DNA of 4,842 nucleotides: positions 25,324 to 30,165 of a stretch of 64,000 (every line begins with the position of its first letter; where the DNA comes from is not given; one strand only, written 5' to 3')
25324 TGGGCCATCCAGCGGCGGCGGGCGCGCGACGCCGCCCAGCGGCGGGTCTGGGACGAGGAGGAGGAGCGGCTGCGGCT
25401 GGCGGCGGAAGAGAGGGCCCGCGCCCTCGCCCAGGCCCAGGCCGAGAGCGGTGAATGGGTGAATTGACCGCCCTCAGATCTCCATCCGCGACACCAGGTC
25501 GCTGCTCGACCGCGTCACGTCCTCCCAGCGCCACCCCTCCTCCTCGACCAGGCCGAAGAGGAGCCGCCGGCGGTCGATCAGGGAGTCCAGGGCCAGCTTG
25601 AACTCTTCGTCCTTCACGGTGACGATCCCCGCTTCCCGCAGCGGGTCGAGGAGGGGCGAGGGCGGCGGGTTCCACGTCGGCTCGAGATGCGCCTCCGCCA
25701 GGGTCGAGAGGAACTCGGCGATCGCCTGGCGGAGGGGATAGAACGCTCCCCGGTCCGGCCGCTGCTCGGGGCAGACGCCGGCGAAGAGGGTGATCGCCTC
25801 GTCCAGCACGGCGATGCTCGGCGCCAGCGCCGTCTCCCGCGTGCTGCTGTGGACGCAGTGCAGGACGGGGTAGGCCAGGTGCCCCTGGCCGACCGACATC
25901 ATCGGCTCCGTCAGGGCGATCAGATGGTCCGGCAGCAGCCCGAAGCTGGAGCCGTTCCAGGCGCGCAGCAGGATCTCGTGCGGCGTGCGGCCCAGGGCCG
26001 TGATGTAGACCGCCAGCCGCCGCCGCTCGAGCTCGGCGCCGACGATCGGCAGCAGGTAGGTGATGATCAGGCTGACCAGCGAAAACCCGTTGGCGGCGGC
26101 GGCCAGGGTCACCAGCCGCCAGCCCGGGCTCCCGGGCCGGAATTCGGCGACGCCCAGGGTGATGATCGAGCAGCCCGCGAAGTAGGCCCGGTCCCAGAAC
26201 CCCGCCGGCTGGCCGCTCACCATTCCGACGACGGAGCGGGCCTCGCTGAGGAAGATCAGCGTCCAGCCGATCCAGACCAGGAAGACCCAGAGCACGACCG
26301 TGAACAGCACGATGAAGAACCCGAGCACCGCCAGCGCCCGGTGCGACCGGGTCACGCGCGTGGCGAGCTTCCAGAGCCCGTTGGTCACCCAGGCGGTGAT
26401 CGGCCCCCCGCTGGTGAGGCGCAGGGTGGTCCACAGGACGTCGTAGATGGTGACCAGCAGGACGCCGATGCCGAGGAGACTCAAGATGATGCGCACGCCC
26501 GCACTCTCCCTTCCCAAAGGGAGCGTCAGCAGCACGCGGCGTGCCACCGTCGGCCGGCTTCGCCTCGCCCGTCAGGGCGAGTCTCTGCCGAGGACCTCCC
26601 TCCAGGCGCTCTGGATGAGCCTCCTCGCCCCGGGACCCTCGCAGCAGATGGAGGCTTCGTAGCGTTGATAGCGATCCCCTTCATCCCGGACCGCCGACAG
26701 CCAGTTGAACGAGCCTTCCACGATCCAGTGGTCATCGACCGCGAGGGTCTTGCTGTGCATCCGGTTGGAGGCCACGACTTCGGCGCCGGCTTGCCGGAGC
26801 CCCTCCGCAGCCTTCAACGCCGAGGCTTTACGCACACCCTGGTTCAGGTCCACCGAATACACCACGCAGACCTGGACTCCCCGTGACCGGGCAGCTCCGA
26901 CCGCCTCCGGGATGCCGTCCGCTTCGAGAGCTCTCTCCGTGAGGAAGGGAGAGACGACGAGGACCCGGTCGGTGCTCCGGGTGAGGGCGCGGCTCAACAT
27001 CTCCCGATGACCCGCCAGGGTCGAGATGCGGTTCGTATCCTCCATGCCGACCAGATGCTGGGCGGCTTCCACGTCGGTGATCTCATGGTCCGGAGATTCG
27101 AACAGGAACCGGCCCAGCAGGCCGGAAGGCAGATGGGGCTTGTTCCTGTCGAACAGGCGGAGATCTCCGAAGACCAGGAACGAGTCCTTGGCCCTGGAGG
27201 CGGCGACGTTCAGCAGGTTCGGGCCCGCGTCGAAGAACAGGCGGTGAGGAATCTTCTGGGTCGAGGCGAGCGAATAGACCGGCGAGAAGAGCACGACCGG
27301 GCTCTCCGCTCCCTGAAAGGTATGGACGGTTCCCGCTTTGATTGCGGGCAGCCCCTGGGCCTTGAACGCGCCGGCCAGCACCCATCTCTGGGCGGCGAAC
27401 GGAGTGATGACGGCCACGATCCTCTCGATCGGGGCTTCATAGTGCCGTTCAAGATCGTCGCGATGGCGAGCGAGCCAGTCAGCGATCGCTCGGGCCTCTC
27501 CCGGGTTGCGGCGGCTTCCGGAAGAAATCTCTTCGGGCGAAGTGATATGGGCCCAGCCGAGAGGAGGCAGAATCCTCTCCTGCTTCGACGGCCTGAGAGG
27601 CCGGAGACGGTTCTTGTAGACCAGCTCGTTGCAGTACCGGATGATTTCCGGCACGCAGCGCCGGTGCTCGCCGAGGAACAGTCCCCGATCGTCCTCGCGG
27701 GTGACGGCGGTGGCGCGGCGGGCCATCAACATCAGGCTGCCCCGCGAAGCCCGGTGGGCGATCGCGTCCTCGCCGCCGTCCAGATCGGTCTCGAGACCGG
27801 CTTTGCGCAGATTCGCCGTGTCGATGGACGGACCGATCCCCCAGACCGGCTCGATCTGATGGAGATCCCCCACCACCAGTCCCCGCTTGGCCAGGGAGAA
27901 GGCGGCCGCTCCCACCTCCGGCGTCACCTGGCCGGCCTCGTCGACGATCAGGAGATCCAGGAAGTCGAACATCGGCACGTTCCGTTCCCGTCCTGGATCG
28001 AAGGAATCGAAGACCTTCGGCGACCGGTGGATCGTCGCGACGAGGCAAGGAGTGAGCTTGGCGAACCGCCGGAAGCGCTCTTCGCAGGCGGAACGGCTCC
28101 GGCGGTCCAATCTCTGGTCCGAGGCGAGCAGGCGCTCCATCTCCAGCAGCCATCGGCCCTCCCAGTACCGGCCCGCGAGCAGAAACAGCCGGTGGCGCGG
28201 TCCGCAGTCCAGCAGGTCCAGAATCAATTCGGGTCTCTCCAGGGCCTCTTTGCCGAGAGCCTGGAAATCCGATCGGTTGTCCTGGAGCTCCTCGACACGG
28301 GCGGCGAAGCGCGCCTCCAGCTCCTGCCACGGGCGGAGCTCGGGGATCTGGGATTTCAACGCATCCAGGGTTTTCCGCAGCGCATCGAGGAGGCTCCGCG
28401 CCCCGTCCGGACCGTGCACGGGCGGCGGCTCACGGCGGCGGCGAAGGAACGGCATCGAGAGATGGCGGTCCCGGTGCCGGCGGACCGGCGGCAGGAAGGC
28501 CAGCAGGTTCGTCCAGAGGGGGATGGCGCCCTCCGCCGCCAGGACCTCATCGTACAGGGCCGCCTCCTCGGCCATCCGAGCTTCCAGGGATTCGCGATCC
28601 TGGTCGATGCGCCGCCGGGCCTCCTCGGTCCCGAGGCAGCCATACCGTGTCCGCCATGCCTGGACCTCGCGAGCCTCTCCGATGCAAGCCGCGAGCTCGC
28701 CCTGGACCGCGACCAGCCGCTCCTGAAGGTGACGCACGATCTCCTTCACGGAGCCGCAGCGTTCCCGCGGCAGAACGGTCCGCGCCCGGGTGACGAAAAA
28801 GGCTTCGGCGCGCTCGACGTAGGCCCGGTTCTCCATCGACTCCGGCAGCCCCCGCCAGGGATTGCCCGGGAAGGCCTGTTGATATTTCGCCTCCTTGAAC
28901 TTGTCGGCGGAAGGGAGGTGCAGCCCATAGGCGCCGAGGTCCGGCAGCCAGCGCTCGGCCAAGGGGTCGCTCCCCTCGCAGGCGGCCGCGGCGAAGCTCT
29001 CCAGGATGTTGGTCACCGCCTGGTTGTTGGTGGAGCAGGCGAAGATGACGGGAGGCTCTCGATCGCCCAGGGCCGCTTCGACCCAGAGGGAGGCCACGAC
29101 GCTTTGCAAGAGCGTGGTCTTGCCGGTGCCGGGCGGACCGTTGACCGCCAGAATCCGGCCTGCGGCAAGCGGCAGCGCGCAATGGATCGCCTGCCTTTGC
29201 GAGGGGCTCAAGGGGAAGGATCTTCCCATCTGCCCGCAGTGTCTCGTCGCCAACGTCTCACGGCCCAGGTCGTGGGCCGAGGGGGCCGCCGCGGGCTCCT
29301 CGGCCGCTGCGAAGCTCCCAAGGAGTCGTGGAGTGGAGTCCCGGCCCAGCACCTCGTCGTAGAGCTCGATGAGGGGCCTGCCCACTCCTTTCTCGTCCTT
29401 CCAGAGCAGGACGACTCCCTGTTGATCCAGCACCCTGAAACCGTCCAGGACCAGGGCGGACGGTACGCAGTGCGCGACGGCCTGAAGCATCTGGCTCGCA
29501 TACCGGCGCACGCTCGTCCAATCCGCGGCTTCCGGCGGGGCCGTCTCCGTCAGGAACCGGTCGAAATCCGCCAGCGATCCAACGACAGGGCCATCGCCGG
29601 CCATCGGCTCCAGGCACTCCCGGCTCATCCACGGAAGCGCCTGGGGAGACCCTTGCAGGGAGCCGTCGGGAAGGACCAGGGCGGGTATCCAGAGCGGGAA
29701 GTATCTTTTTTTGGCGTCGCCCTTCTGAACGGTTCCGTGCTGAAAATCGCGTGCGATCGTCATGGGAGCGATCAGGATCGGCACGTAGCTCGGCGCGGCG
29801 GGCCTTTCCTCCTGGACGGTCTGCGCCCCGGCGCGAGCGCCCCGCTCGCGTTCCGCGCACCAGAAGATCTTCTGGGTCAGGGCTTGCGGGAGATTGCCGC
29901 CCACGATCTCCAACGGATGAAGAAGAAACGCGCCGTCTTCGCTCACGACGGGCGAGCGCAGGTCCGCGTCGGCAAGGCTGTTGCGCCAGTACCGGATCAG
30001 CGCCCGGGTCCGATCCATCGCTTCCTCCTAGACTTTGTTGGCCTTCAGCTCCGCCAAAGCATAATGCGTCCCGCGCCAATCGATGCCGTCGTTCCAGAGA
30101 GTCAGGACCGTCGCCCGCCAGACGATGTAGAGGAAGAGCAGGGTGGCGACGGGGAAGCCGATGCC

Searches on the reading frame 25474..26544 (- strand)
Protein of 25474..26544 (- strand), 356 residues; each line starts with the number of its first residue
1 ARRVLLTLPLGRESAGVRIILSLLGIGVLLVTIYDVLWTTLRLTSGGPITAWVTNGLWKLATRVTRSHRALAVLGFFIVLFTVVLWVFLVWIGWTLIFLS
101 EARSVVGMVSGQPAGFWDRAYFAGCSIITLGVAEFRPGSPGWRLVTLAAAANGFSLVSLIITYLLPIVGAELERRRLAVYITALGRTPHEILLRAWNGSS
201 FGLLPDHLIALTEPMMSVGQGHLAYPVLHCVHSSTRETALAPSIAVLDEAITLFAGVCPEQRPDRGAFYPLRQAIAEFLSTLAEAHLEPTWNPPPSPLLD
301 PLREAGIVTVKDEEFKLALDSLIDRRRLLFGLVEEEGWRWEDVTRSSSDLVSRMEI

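Call 71: search_protein_families(library=padloc, proteins=[window:25474-26544:-], max_evalue=0.001)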
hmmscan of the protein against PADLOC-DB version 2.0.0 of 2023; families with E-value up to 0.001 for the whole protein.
window:25474-26544:- (356 aa): 0 families

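Call 97: search_protein_families(library=pfam, proteins=[window:25474-26544:-], max_evalue=0.1)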
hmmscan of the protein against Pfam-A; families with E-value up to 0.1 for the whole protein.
window:25474-26544:- (356 aa): 2 families
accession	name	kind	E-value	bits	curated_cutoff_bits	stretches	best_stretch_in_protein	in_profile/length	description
PF07885.22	Ion_trans_2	-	2.9e-05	24.3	22.5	1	87-164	4-73/79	Ion channel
PF00619.27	CARD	-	0.075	13.5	23.9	0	295-342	18-65/85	Caspase recruitment domain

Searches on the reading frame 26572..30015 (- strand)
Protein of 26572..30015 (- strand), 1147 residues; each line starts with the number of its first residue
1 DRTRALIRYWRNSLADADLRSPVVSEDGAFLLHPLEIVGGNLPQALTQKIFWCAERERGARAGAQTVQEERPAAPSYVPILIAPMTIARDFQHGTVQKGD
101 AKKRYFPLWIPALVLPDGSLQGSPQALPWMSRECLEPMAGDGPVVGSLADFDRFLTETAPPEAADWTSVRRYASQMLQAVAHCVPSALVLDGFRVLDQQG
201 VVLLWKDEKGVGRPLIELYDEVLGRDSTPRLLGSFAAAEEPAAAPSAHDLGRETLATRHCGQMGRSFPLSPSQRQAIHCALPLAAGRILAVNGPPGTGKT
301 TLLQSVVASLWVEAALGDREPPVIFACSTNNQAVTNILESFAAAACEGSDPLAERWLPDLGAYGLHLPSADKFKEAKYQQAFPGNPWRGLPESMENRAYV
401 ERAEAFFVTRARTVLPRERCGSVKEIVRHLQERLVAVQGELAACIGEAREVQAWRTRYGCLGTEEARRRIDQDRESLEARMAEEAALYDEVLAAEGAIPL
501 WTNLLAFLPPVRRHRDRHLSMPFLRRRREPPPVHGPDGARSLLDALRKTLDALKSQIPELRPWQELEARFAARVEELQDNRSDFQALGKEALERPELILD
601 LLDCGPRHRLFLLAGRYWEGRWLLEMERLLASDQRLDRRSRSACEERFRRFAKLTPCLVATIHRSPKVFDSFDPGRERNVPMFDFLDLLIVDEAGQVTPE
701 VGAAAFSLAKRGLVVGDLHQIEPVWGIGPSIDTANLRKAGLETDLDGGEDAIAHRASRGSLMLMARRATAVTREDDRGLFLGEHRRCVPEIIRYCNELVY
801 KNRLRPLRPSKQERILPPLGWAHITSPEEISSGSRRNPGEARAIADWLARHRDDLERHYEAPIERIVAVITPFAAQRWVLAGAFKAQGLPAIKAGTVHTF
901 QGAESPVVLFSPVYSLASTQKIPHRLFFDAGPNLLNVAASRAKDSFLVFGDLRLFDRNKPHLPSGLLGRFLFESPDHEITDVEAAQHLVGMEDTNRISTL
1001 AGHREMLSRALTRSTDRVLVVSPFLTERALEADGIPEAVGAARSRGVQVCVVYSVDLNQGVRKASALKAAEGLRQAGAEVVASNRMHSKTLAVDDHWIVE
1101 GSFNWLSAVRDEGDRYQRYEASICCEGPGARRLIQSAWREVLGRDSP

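Call 17: search_protein_families(library=pfam, proteins=[window:26572-30015:-], max_evalue=0.001)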
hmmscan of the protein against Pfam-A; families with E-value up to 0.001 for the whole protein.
window:26572-30015:- (1147 aa): 10 families
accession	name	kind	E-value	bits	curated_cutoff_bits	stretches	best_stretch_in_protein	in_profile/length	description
PF13087.12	AAA_12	-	7.3e-17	62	27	1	776-951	15-193/195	AAA domain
PF13086.12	AAA_11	-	5e-13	49.9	27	1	269-343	2-74/257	AAA domain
PF13091.12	PLDc_2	-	1.5e-09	38.2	27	1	1009-1105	3-100/132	PLD-like domain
PF13604.12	AAA_30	-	2.2e-08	34.5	27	1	269-342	2-67/191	AAA domain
PF13245.12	AAA_19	-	2.2e-06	28.3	25.1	1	284-344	9-64/134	AAA domain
PF13191.12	AAA_16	-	4.7e-05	24.4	32.6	0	277-310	12-48/167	AAA ATPase domain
PF24883.2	NPHP3_N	-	6.6e-05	23.6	24.8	1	286-354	22-88/164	Nephrocystin 3, N-terminal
PF01443.25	Viral_helicase1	-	0.00017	21.9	21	0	290-309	2-21/228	Viral superfamily 1 RNA helicase core domain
PF05729.18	NACHT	-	0.00018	21.8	26.7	0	287-329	1-44/167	NACHT domain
PF13401.12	AAA_22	-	0.00038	21.2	27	0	287-343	6-56/130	AAA domain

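Call 67: search_protein_families(library=ncbifam, proteins=[window:26572-30015:-], max_evalue=0.001)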
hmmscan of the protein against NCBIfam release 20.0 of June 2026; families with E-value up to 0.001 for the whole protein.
window:26572-30015:- (1147 aa): 4 families
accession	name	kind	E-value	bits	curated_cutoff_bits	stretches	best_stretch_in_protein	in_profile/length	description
NF040671.1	PLuB_AAA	exception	3.9e-16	57.7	999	2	252-338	801-876/1256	PLuB system helicase-like protein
TIGR00376.1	TIGR00376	hypoth_equivalog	9.3e-14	50.8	348.9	2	269-343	159-224/639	IGHMBP2 family helicase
NF058533.1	antiphage_ProA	equivalog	2.8e-07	28.3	1500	0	792-953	1391-1561/1903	anti-phage protein ProA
TIGR01448.2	helicase_RecD2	equivalog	1.1e-05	23.8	500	1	266-309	314-354/713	SF1B family DNA helicase RecD2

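Call 71: search_protein_families(library=padloc, proteins=[window:26572-30015:-], max_evalue=0.001)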
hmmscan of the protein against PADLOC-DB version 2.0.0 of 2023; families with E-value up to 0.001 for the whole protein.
window:26572-30015:- (1147 aa): 8 families
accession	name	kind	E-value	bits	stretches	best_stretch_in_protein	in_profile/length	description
PDLC03924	MkoC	-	0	1032.2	1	4-1141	6-1132/1136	-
PDLC03920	MkoA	-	4.2e-33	112.7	2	687-957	793-1081/1112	-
PDLC03921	MkoA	-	7.6e-24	81.5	2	831-963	1441-1578/1607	-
PDLC03922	MkoB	-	7.6e-18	63.1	1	999-1141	473-603/610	-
PDLC05009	PDC-S37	-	6.9e-09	32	1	687-851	939-1086/1550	-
PDLC04140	mad8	-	1.5e-05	22.6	1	281-331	22-67/314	mads_8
PDLC02895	DpdJ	-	0.00014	16.8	0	268-343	46-117/2112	DpdJ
PDLC01734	typeIV_RecD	-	0.00016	18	0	649-724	396-476/763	RecD_0_IVD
